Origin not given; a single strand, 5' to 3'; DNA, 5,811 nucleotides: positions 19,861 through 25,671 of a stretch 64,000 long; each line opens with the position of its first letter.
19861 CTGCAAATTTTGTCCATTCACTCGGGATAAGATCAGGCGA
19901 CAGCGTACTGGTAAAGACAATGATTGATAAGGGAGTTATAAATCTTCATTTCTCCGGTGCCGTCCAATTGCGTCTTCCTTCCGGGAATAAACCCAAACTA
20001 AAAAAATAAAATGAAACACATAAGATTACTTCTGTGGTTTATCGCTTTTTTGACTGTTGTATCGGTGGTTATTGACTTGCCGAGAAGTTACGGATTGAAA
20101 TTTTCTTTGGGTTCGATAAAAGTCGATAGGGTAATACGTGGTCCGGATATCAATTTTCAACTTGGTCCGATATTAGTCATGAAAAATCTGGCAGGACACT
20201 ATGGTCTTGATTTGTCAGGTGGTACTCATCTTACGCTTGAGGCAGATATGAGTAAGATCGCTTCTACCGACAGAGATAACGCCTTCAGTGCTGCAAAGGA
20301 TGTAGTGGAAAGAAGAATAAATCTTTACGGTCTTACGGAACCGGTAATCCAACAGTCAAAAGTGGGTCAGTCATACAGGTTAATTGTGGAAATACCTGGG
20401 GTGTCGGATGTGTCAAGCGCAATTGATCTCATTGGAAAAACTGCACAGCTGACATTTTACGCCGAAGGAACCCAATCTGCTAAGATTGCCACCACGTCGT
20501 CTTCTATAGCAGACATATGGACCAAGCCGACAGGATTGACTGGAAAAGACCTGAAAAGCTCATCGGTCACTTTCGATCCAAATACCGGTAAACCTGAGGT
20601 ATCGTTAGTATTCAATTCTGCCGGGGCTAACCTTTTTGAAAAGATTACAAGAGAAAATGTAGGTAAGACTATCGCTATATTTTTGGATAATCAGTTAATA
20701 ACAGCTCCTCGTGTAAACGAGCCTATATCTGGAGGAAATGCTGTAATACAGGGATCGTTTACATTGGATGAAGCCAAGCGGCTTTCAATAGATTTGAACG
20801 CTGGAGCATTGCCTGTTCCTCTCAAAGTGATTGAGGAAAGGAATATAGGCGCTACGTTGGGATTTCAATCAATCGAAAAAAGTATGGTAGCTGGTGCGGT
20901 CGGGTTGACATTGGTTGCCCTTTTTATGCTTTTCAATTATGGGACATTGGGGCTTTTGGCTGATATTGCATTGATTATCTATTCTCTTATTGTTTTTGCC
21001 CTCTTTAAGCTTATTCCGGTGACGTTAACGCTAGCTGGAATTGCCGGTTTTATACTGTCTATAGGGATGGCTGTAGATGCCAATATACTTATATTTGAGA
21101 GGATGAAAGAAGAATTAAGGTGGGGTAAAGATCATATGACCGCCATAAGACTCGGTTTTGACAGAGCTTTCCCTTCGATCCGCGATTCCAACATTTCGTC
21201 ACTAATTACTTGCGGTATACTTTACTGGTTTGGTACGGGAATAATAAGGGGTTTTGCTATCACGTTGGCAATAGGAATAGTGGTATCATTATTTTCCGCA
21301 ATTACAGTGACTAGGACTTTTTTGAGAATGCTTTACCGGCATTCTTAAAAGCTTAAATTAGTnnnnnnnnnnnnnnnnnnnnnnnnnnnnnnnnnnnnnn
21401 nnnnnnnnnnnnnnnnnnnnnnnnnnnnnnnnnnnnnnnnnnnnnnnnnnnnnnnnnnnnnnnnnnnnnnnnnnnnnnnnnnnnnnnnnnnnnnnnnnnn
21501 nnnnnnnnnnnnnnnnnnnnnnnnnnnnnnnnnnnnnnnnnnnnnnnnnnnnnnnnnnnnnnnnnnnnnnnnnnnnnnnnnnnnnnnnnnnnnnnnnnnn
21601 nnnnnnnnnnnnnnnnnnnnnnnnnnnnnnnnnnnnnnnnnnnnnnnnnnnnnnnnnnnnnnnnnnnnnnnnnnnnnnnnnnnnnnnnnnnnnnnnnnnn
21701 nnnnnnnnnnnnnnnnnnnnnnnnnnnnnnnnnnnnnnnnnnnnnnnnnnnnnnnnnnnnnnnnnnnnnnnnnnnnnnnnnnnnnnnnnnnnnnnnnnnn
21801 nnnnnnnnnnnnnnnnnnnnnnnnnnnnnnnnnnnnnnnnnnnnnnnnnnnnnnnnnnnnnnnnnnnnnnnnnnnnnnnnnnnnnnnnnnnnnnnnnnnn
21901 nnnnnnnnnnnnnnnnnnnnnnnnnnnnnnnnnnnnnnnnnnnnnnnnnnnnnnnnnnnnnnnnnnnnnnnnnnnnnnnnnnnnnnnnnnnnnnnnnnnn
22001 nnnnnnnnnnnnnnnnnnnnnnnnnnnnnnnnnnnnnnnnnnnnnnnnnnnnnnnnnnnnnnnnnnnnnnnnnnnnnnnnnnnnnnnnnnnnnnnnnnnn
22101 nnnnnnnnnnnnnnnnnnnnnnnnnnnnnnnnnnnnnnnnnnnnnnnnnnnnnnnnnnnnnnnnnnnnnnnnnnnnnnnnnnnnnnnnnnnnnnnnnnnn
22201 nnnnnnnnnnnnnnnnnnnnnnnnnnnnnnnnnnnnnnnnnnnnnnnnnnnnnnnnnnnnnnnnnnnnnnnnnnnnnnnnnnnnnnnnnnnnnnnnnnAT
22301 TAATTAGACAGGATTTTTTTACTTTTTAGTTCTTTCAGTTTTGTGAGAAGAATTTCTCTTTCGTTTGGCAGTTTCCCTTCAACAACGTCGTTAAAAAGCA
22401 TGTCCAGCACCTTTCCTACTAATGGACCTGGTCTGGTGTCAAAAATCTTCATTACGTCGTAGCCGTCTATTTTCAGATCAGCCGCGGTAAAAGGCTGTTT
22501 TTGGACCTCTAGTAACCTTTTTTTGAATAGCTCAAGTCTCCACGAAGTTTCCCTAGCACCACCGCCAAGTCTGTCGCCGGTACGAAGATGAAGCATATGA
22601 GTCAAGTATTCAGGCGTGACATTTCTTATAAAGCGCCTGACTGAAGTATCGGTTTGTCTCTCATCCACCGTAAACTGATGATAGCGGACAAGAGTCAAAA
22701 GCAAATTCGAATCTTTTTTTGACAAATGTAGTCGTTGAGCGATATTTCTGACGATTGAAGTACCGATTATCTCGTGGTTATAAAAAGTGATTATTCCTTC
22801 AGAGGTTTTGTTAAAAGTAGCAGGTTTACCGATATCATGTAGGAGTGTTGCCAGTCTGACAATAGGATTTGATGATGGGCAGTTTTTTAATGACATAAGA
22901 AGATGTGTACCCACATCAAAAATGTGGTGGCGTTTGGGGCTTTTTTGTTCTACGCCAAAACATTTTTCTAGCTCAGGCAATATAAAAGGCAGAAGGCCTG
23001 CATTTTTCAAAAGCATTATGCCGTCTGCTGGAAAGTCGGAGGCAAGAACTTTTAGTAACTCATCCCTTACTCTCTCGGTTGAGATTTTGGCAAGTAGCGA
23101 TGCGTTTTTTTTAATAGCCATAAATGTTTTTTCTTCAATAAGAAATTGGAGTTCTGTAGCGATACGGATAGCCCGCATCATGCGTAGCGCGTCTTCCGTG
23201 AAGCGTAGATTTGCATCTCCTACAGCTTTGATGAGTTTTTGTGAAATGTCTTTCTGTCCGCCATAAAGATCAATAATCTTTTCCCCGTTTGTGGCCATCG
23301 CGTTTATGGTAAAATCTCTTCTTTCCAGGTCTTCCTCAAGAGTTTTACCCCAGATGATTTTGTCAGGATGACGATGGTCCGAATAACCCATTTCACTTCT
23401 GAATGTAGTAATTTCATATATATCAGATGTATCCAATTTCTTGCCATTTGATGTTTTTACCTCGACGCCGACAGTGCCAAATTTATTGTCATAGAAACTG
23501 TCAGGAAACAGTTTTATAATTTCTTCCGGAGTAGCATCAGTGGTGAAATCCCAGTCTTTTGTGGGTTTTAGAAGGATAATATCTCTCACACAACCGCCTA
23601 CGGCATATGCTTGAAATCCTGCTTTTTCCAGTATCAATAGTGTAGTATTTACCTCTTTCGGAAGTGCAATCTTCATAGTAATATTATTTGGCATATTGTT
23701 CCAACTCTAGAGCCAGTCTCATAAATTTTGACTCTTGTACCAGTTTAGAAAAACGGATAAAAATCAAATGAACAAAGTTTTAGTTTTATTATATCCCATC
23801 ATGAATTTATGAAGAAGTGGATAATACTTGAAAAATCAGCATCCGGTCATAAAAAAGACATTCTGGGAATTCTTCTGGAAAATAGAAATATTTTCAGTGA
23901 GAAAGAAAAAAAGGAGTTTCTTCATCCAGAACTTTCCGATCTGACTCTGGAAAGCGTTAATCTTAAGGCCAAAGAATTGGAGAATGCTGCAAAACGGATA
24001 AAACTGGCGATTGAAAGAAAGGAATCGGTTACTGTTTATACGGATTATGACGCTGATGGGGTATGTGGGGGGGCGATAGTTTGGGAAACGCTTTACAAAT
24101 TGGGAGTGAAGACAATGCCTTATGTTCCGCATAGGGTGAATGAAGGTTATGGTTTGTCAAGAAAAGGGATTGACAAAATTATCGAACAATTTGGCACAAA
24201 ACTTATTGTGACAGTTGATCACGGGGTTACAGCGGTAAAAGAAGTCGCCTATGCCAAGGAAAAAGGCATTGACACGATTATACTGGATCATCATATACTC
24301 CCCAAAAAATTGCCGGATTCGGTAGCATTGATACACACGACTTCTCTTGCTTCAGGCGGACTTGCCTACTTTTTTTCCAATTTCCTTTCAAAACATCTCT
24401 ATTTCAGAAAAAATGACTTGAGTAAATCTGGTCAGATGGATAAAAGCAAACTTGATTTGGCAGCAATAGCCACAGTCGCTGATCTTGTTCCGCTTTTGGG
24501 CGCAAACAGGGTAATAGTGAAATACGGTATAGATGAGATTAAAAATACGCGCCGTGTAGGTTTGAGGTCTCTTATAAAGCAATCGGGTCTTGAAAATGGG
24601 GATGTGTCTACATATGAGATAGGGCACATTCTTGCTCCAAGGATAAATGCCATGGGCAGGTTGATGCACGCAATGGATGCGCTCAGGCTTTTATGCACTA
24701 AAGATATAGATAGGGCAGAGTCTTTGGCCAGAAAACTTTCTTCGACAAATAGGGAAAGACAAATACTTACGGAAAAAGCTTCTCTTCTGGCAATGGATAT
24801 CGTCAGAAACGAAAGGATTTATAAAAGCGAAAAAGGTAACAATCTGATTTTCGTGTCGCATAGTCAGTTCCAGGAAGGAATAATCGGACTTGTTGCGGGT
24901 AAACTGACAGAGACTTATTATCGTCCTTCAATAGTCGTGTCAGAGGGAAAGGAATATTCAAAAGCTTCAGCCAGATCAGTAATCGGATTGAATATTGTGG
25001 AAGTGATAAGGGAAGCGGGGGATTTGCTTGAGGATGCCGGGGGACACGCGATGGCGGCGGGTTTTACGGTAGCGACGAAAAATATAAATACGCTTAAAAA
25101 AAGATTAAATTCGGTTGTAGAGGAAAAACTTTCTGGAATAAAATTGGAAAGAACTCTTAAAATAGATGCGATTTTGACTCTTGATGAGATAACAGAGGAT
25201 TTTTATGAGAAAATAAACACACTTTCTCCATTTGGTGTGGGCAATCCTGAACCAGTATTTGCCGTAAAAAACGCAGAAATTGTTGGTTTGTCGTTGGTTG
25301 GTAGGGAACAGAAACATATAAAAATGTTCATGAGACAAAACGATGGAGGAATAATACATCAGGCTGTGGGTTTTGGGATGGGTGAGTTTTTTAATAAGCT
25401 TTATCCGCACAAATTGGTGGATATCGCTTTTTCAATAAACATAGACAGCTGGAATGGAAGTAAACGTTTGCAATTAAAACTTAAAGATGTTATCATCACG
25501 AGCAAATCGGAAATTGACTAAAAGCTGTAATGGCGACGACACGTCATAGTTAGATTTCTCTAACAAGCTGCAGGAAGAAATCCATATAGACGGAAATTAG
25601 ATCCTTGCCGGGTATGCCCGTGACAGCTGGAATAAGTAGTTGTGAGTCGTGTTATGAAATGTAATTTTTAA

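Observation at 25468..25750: T-box riboswitch-like leader with GAC (Asp) specifier upstream of an archaeal-PEPC / AspAT / AspRS operon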

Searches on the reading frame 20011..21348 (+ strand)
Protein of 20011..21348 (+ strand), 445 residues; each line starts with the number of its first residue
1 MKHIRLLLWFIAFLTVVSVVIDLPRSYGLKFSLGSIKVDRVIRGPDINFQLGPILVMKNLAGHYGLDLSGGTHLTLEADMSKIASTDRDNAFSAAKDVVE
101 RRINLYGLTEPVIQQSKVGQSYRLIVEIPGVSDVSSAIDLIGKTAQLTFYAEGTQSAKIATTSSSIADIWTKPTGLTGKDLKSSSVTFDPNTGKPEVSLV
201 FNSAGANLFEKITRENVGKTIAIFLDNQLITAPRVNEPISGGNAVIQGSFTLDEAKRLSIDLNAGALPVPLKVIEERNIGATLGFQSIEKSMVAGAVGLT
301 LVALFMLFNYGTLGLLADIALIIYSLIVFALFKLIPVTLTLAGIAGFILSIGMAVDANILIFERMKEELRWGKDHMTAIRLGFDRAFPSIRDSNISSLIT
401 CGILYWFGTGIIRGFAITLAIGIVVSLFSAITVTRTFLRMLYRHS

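Call 53: search_protein_families(library=ncbifam, proteins=[window:20011-21348:+], max_evalue=1e-10)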
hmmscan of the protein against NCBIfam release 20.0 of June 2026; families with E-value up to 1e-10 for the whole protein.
window:20011-21348:+ (445 aa): 18 families
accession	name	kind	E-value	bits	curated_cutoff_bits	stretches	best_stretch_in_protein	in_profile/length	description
NF009583.0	PRK13024.1-3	subfamily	7.3e-129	431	721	1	63-443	42-433/755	protein translocase subunit SecDF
TIGR01129.1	secD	equivalog_domain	2.9e-119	398.8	244.4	1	65-438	2-397/397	protein translocase subunit SecD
NF009585.0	PRK13024.1-5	equivalog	3e-97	326.8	1037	1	175-441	382-647/993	protein translocase subunit SecDF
NF011315.0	PRK14726.1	equivalog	8.5e-87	292.1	1249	1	87-444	158-527/855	protein translocase subunit SecDF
TIGR00916.1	2A0604s01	subfamily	7.4e-71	238.4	148.6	1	201-431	1-231/231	SecD/SecF family protein translocase subunit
NF009545.0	PRK12933.1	equivalog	2.5e-68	231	728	1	98-442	238-594/604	protein translocase subunit SecD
NF009581.0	PRK13024.1-1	equivalog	2.2e-64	217.9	1058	1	63-442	33-411/752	protein translocase subunit SecDF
NF009580.0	PRK13023.1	equivalog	6.5e-60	203.2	1153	1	64-438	64-444/775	protein translocase subunit SecDF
NF009584.0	PRK13024.1-4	equivalog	5.6e-59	200.2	1171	1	56-442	28-413/759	protein translocase subunit SecDF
NF009582.0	PRK13024.1-2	equivalog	1.7e-44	152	723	1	211-442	257-488/859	protein translocase subunit SecDF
NF009540.0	PRK12911.1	equivalog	7.6e-43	146.1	1878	1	216-439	837-1059/1403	bifunctional preprotein translocase subunit SecD/SecF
NF006218.0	PRK08343.1-4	subfamily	4.6e-36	124.5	383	1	60-439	29-386/392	preprotein translocase subunit SecD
NF046001.1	SecDF_plasm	equivalog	3.5e-31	108.1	500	1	217-442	275-504/878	protein translocase subunit SecDF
NF006216.0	PRK08343.1-2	equivalog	1.2e-20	73.9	519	1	252-428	309-488/506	preprotein translocase subunit SecD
NF006217.0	PRK08343.1-3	equivalog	6.7e-20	71.2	491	1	95-428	195-526/544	preprotein translocase subunit SecD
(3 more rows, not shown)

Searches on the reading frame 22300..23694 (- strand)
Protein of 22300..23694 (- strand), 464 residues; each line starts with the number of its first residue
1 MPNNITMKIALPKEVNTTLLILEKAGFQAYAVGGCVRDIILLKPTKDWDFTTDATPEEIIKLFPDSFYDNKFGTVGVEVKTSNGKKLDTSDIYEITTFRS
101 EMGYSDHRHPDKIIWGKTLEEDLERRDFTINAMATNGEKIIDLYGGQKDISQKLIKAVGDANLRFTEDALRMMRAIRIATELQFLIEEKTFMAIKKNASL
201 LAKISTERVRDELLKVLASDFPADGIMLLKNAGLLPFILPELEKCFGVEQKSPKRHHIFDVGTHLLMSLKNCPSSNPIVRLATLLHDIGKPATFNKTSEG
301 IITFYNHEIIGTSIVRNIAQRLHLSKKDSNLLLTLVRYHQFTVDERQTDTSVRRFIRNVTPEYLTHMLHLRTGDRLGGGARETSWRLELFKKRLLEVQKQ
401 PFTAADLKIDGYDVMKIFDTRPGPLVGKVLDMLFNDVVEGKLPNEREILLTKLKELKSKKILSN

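Call 7: search_protein_families(library=ncbifam, proteins=[window:22300-23694:-])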
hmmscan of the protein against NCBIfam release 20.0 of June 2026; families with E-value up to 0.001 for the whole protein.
window:22300-23694:- (464 aa): 14 families
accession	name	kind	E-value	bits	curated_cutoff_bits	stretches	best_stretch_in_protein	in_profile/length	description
NF009814.0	PRK13299.1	equivalog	2.2e-82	277.2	290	2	19-244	13-230/396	CCA tRNA nucleotidyltransferase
TIGR02692.1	tRNA_CCA_actino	equivalog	1e-76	258.5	438.8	1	21-437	22-446/466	CCA tRNA nucleotidyltransferase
TIGR01942.1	pcnB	subfamily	4.1e-53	180.7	305.65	1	21-337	24-336/425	polynucleotide adenylyltransferase PcnB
NF008137.0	PRK10885.1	equivalog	9.1e-45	153.2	451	1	28-341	2-307/409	multifunctional CCA addition/repair protein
NF008634.1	PRK11623.1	equivalog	6.4e-36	123.9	702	1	19-258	53-299/469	polynucleotide adenylyltransferase PcnB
NF009813.0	PRK13298.1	equivalog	3.5e-32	111.8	606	1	28-343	2-312/417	tRNA CCA-pyrophosphorylase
NF041569.1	A-tRNAntase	equivalog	6.3e-20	71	1440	1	14-243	463-696/880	A-adding tRNA nucleotidyltransferase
NF009812.0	PRK13297.1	equivalog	5.1e-18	65.3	624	1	25-246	10-223/364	tRNA CCA-pyrophosphorylase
NF009811.0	PRK13296.1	equivalog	8.3e-15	54.5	469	1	29-243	3-209/360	CCA tRNA nucleotidyltransferase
TIGR01693.1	UTase_glnD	equivalog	7.1e-13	47.7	519.4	1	162-343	329-521/850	[protein-PII] uridylyltransferase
NF002895.0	PRK03381.1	equivalog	1.4e-12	46.6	631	1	166-341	328-497/782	[protein-PII] uridylyltransferase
TIGR00277.1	HDIG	domain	8e-08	32.1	27.6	1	277-323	28-73/84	HDIG domain-containing metalloprotein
NF003467.0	PRK05092.1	equivalog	2.3e-07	29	959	0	279-341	542-593/940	[protein-PII] uridylyltransferase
NF001265.0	PRK00227.1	equivalog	4.5e-07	28.4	799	1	209-340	330-455/693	[protein-PII] uridylyltransferase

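Call 8: search_protein_families(library=pfam, proteins=[window:22300-23694:-])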
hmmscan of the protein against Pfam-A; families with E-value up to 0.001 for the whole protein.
window:22300-23694:- (464 aa): 4 families
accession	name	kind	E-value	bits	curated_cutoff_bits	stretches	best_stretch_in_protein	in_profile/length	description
PF01743.26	PolyA_pol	-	3.4e-33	115.1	23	1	29-155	1-125/126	Poly A polymerase head domain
PF12627.12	PolyA_pol_RNAbd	-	2.6e-20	72.4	22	1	184-244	2-62/64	Probable RNA and SrmB- binding site of polymerase A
PF13735.12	tRNA_NucTran2_2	-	1.2e-10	42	27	1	395-452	95-148/149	tRNA nucleotidyltransferase domain 2 putative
PF01966.28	HD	-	9.5e-08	32.8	22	1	278-344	26-90/116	HD domain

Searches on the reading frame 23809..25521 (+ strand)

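Call 7: search_protein_families(library=ncbifam, proteins=[window:23809-25521:+])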
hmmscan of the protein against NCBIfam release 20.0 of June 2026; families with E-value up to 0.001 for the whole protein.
window:23809-25521:+ (570 aa): 5 families
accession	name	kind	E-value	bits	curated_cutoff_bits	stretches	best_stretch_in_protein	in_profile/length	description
TIGR00644.1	recJ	equivalog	8.2e-139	463.3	396.9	1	17-560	3-545/546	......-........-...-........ exonuclease RecJ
NF008290.0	PRK11070.1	equivalog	2.1e-73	247.7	900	1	55-561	55-574/577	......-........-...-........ exonuclease RecJ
NF053576.1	RecJ_archaeal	equivalog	6.3e-24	84.6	360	2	62-243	2-171/452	RecJ family nuclease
NF040701.1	RecJ_Meth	equivalog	1.2e-12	47.3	550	2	70-238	6-164/449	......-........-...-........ exonuclease RecJ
NF053575.1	GAN_nuclease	exception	7.4e-07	28.1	850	0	276-439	299-466/467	GINS-associated RecJ family nuclease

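Call 8: search_protein_families(library=pfam, proteins=[window:23809-25521:+])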
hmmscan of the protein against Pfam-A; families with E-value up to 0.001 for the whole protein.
window:23809-25521:+ (570 aa): 3 families
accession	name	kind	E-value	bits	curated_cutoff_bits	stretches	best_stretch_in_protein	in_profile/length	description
PF17768.7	RecJ_OB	-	2.7e-31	108.3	27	1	452-560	1-107/107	RecJ OB domain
PF01368.27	DHH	-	2.2e-17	63.9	28.1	1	74-221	2-124/125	DHH family, N-terminal domain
PF02272.25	DHHA1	-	5.1e-13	49.8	25.9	1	346-439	4-102/102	DHHA1 domain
